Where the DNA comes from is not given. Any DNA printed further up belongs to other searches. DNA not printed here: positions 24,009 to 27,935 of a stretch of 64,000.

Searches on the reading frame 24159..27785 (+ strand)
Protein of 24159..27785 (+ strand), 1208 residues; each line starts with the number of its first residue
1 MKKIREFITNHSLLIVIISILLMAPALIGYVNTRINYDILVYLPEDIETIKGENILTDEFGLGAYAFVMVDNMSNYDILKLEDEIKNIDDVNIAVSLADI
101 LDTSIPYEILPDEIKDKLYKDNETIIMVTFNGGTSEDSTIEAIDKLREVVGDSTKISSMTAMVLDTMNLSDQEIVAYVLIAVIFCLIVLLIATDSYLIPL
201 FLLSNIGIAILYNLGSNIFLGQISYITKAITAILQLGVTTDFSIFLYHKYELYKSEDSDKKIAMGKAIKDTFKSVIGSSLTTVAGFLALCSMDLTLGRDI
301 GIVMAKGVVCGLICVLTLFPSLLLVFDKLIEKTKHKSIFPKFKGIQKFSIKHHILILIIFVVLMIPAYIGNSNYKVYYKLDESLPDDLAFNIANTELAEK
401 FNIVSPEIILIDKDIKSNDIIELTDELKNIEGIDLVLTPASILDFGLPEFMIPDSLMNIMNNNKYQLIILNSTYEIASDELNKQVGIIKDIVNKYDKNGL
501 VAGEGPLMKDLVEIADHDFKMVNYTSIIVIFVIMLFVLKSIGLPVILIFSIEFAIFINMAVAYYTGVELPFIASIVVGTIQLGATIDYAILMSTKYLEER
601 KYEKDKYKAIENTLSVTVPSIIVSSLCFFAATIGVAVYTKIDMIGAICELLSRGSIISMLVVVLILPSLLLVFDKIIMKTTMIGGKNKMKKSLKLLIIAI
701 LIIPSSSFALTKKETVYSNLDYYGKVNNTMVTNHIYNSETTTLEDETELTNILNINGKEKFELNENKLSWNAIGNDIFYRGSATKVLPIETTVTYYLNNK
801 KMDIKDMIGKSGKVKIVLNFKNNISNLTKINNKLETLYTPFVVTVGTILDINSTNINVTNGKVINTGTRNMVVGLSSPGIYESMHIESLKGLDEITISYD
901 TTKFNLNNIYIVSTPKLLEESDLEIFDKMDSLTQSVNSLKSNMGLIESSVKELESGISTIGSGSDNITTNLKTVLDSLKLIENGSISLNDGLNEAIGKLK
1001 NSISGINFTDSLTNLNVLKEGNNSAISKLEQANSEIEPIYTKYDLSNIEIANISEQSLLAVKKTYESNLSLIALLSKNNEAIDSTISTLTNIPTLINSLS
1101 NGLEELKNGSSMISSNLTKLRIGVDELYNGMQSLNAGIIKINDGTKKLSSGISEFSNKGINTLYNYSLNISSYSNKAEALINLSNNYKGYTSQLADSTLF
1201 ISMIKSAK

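Call 55: search_protein_families(library=pfam, proteins=[window:24159-27785:+], max_evalue=0.001)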
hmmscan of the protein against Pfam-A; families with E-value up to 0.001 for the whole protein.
window:24159-27785:+ (1208 aa): 1 family
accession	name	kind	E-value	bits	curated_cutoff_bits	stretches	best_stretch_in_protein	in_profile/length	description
PF03176.21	MMPL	-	3.1e-50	171.4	20.5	2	121-327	84-303/333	MMPL family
